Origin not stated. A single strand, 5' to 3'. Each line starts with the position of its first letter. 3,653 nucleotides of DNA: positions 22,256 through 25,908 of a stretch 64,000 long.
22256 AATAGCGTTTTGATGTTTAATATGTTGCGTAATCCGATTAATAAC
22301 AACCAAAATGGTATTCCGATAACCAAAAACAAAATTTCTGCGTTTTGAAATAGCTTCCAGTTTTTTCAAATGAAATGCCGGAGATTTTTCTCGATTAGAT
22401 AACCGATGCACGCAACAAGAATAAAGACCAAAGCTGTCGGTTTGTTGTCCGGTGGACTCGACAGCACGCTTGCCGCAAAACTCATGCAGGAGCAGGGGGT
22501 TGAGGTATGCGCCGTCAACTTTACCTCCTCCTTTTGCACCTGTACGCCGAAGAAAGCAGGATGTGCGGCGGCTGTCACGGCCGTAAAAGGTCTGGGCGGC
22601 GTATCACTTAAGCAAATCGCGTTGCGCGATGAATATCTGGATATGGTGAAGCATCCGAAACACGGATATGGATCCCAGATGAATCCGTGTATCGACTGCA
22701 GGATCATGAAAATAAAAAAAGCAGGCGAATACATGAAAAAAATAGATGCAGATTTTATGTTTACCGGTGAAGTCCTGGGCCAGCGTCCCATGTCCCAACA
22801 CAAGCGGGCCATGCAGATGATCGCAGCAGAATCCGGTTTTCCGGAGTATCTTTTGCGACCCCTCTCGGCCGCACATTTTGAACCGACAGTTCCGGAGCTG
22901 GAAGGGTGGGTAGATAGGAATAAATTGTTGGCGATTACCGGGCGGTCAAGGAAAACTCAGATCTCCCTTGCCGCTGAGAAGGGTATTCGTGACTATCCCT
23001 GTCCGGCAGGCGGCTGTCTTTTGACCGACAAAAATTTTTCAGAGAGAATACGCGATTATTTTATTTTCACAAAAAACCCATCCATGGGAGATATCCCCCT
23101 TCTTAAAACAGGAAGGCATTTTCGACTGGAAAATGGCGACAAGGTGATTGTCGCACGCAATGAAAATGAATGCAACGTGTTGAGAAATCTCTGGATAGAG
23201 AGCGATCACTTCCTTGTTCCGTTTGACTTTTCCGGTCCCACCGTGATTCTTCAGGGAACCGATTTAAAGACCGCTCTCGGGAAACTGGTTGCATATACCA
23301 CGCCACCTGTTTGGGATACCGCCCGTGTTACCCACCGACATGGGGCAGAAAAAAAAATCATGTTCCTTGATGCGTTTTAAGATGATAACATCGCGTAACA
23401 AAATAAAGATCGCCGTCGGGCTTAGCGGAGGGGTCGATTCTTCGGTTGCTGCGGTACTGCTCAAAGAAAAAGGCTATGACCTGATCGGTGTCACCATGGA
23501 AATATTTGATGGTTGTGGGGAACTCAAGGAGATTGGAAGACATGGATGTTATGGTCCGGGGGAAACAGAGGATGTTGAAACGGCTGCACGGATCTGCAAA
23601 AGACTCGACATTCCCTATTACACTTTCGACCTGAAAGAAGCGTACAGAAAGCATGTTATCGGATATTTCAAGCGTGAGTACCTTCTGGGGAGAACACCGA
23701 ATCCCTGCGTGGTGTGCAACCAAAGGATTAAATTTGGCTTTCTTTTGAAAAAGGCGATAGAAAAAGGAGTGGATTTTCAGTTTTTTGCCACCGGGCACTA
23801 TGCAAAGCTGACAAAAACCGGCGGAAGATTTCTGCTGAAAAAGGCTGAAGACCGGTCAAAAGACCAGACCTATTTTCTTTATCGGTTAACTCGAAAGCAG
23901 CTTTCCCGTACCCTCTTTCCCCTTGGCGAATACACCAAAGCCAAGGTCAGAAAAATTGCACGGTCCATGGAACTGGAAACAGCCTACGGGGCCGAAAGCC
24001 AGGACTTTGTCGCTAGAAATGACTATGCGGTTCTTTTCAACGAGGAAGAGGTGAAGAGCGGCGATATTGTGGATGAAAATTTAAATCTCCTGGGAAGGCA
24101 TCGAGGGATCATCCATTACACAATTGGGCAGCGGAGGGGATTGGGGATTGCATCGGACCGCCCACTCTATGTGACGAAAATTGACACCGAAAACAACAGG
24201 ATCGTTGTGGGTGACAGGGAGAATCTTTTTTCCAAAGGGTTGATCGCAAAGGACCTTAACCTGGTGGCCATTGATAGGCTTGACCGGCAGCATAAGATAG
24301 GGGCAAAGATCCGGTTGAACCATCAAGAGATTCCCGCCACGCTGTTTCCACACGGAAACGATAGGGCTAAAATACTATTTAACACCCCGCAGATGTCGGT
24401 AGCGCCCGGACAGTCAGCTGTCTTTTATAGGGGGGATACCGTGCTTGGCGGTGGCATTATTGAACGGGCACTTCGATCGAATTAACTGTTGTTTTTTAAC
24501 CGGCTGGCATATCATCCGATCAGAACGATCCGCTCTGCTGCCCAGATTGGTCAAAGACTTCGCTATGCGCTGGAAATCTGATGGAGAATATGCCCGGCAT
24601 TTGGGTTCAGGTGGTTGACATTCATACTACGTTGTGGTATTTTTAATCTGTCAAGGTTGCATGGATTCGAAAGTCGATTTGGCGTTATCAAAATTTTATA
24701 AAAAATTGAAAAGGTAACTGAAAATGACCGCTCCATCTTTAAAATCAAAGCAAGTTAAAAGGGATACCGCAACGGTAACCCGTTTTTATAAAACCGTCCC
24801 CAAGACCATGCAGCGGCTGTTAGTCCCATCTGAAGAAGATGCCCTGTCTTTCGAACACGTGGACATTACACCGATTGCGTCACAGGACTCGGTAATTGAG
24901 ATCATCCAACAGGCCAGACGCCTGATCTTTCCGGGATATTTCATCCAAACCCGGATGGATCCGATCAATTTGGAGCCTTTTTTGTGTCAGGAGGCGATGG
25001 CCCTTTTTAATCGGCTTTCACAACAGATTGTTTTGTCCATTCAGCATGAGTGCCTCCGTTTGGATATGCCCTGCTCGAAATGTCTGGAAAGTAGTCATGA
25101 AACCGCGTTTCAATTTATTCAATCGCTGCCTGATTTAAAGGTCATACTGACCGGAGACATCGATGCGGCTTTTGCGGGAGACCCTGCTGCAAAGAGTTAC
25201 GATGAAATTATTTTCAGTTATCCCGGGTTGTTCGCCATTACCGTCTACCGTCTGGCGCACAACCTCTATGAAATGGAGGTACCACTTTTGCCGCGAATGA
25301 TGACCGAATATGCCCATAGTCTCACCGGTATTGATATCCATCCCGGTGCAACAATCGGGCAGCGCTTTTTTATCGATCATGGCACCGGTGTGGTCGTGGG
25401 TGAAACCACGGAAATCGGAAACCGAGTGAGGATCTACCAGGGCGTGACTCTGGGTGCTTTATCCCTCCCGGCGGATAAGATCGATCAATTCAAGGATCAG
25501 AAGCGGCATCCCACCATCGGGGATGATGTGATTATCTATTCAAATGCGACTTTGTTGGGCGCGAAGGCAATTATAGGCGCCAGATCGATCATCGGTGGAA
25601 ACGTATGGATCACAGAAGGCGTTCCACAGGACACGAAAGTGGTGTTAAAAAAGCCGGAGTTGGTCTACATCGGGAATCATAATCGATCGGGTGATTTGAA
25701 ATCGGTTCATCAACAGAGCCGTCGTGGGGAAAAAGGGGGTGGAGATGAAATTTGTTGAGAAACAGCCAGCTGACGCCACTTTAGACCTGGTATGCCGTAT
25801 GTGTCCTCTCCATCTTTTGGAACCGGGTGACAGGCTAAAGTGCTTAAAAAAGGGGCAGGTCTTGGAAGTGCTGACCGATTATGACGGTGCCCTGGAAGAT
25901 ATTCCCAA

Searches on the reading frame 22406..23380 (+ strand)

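Call 11: search_protein_families(library=pfam, proteins=[window:22406-23380:+])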
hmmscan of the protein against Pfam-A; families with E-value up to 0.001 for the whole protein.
window:22406-23380:+ (324 aa): 4 families
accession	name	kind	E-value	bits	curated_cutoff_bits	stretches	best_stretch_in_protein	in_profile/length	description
PF18297.6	NFACT-R_2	-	1.2e-10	41.9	26.9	1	236-290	1-59/104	NFACT protein RNA binding domain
PF02568.20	ThiI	-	3.8e-10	40.1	20.5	1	8-154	4-145/197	Thiamine biosynthesis protein (ThiI)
PF03054.22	tRNA_Me_trans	-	5.5e-09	36.4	20.6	1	11-126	4-130/202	tRNA methyl transferase HUP domain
PF06508.19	QueC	-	0.00027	21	22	1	9-40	1-32/210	Queuosine biosynthesis protein QueC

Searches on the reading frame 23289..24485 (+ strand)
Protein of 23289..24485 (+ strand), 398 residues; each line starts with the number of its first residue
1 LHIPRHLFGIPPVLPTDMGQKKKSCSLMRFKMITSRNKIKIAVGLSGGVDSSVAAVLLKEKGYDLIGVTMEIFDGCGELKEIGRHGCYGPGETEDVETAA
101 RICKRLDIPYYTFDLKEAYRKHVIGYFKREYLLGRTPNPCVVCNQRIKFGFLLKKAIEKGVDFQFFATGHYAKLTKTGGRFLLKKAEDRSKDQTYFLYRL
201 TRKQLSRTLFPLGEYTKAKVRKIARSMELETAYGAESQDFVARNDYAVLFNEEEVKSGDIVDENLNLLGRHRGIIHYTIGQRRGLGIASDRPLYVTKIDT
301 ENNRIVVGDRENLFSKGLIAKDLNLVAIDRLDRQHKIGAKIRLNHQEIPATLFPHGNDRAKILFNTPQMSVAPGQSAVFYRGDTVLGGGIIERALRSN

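Call 11: search_protein_families(library=pfam, proteins=[window:23289-24485:+])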
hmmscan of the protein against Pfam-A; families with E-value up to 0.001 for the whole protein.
window:23289-24485:+ (398 aa): 4 families
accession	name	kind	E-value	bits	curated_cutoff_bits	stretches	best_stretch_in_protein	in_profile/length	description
PF03054.22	tRNA_Me_trans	-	1.2e-66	224.6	20.6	1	40-239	2-196/202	tRNA methyl transferase HUP domain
PF20259.3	tRNA_Me_trans_M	-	1.9e-19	69.4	27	1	254-309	9-66/66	tRNA methyl transferase PRC-barrel domain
PF20258.4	tRNA_Me_trans_C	-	4.5e-16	59.4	20.6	1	316-391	2-77/77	Aminomethyltransferase beta-barrel domain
PF02540.23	NAD_synthase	-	9.1e-08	32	21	1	32-121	12-87/242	NAD synthase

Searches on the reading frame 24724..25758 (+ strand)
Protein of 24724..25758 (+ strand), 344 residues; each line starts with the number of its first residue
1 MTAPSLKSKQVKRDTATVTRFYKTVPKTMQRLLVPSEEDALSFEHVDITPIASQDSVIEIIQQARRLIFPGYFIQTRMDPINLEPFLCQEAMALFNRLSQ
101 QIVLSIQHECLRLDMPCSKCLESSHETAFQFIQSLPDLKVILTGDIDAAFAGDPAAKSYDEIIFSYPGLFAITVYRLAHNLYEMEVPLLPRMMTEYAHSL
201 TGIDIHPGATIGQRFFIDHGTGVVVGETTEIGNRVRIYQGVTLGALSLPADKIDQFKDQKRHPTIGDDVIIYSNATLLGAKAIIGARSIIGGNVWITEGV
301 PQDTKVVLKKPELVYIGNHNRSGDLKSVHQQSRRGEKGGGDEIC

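Call 11: search_protein_families(library=pfam, proteins=[window:24724-25758:+])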
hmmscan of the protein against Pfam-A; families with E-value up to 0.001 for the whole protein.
window:24724-25758:+ (344 aa): 1 family
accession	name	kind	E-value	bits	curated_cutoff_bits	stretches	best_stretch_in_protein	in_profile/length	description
PF00132.30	Hexapep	-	3.7e-08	33.2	27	1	262-297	1-35/36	Bacterial transferase hexapeptide (six repeats)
